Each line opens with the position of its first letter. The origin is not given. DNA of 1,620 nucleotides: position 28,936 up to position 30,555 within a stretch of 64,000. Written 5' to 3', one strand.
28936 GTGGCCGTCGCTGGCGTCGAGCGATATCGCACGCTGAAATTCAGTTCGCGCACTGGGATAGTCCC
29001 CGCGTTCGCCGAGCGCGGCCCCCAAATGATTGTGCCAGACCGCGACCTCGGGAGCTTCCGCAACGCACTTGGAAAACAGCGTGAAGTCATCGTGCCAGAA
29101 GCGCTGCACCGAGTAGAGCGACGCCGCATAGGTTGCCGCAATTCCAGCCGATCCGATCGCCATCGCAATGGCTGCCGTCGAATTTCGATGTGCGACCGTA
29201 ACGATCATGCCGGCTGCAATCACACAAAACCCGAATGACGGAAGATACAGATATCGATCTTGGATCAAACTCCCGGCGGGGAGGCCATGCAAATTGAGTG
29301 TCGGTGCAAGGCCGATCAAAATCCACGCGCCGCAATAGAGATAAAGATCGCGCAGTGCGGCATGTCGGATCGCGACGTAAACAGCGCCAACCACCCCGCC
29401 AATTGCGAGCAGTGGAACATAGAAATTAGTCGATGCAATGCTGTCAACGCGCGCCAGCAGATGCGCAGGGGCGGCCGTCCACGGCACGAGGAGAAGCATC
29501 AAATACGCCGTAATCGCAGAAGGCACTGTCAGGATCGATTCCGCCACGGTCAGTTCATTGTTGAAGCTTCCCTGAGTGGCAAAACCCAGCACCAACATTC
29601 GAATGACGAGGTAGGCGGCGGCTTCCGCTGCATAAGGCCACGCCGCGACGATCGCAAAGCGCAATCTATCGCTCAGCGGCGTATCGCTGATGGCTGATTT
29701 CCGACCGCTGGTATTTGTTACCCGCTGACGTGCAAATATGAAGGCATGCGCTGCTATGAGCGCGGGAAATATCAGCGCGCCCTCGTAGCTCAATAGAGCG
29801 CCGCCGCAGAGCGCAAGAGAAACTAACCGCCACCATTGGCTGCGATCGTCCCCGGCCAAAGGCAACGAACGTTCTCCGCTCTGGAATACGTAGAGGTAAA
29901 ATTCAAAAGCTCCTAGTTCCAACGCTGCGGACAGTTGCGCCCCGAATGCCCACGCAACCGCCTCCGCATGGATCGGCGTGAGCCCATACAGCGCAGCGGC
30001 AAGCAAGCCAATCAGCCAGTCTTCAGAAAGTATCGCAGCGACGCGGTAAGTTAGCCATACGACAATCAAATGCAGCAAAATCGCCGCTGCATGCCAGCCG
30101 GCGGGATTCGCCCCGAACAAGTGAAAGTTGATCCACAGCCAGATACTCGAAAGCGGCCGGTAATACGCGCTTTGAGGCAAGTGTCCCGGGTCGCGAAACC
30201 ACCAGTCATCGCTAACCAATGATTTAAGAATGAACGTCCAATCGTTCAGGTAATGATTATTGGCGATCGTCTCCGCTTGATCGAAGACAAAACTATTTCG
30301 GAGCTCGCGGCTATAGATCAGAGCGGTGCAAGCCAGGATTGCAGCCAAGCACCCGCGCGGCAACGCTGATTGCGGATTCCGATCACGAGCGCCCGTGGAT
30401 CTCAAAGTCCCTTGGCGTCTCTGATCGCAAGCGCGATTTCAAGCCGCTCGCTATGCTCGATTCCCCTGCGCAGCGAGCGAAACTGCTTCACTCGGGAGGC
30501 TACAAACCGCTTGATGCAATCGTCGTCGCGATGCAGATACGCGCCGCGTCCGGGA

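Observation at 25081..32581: A three-gene P array is spliced into the rimP-nusA-ylxR operon at the position normally held by infB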

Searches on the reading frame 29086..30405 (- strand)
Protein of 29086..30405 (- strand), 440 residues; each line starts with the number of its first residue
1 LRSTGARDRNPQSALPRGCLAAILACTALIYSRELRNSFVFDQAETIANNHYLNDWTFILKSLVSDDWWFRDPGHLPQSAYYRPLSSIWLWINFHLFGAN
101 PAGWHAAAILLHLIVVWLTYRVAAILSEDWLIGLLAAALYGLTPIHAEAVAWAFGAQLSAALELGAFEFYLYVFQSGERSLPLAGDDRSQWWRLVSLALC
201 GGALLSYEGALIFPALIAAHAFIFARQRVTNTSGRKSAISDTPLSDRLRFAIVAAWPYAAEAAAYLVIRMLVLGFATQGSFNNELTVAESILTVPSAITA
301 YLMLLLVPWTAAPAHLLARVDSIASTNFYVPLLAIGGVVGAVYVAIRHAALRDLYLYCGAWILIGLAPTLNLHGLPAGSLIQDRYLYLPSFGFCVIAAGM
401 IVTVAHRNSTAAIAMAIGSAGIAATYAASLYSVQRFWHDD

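Call 58: search_solved_structures(query=A2, max_evalue=10)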
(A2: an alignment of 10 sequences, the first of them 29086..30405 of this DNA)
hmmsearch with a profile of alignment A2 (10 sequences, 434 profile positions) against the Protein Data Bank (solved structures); distinct sequences matched with E-value up to 10: 1.
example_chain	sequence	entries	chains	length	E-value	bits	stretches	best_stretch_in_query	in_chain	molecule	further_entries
7y1b_A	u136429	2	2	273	1.2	11.1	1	230-284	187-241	Isoform 2 of Basigin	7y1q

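Call 64: predict_structure(alignment_id=A2)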
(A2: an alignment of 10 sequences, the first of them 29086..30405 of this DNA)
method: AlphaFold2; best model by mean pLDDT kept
length: 440 residues; sequences in the alignment: 10
mean_pLDDT: 73.4   pTM: 0.80
mean pLDDT of the five models: 73.4, 73.1, 71.5, 69.3, 63.0
residues with pLDDT >= 90: 81; 70-90: 209; 50-70: 79; < 50: 71
segments of 3 or more residues with pLDDT < 50: 1-12, 73-80, 178-185, 228-239, 276-282, 311-315, 373-384, 435-440
pLDDT, mean of each block of 10 residues (from residue 1): 37 70 91 74 63 75 63 47 75 86 88 94 89 91 76 76 93 68 58 93 82 89 69 44 83 93 83 53 64 78 69 56 80 82 77 88 73 45 63 89 80 69 66 48
secondary structure, 60 per line:
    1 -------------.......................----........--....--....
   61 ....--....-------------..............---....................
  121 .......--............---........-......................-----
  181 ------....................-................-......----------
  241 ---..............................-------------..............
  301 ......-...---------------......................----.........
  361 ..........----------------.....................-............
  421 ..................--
elements in order: H14-36 H41-48 H51-54 H57-64 H67-70 H84-97 H101-127 H130-141 H145-152 H154-175 H187-206 H208-223 H225-230 H244-273 H287-306 H326-347 H352-370 H387-407 H409-438

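Call 68: fold_search(model_id=the predicted structure, library=pdb)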
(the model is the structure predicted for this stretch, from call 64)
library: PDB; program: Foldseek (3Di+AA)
matches with E <= 10: 251; with E <= 0.001: 5
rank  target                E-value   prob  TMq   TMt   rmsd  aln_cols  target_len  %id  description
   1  7e9s_A                6.0e-05  1.00  0.45  0.26  13.5       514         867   15  Archaeal oligosaccharyltransferase AglB from Archaeoglobus fulgidus in complex with an inhibitory peptide and a dolich (released 2021-09-08)
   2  8b6l_I                9.7e-05  1.00  0.53  0.36  14.3       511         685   13  Subtomogram average of the human Sec61-TRAP-OSTA-translocon (released 2022-12-07)
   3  5gmy_A                9.7e-05  1.00  0.47  0.27  16.7       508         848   12  Crystal structure of the Archaeoglobus fulgidus oligosaccharyltransferase (O29867_ARCFU) tethered with an acceptor pep (released 2017-02-01)
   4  3wak                  1.4e-04  1.00  0.40  0.23  19.4       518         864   15  Crystal structure of the Archaeoglobus fulgidus oligosaccharyltransferase (O29867_ARCFU) in the apo form (released 2013-10-30)
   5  6ezn_F                6.6e-04  1.00  0.51  0.37  13.3       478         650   14  Cryo-EM structure of the yeast oligosaccharyltransferase (OST) complex (released 2018-01-17)
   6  3waj                  1.2e-03  1.00  0.44  0.26  18.3       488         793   13  Crystal structure of the Archaeoglobus fulgidus oligosaccharyltransferase (O29867_ARCFU) complex with Zn and sulfate (released 2013-10-30)
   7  5f15                  1.2e-03  1.00  0.40  0.34  13.2       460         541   16  Crystal Structure of ArnT from Cupriavidus metallidurans bound to Undecaprenyl phosphate (released 2016-02-17)
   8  5ezm                  2.6e-03  1.00  0.39  0.34  13.3       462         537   15  Crystal Structure of ArnT from Cupriavidus metallidurans in the apo state (released 2016-02-17)
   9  9i5k_A                9.0e-03  1.00  0.53  0.48  12.4       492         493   13  Structure of the Chaetomium thermophilum Pmt4 homodimer (C2 symmetry) (released 2025-12-24)
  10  7zli_A                1.6e-02  1.00  0.45  0.33  13.1       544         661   10  Cryo-EM structure of C-mannosyltransferase CeDPY19, in complex with Dol25-P-Man and bound to CMT2-Fab and anti-Fab nan (released 2023-01-11)
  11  8if8_C                1.6e-02  0.99  0.34  0.27  18.1       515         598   14  Arabinosyltransferase AftA (released 2023-05-31)
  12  9s6t_A                4.3e-02  0.99  0.38  0.36  11.4       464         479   11  Ternary cryo-EM structure of chicken ALG12 with Dol25-PP-GlcNAc2Man7, Dol25-P-Man, and Fab (released 2026-03-18)
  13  6p25_B                8.9e-02  1.00  0.37  0.25   6.6       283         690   14  Structure of S. cerevisiae protein O-mannosyltransferase Pmt1-Pmt2 complex bound to the sugar donor and a peptide acce (released 2019-07-10)
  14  6wby                  1.2e-01  0.99  0.43  0.18   9.6       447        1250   16  Single-Particle Cryo-EM Structure of Arabinofuranosyltransferase AftD from Mycobacteria, Mutant R1389S Class 2 (released 2020-05-13)
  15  9i5l_A                1.3e-01  1.00  0.39  0.26   6.3       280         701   12  Structure of the Chaetomium thermophilum Pmt4 homodimer (C1 symmetry) (released 2025-12-24)
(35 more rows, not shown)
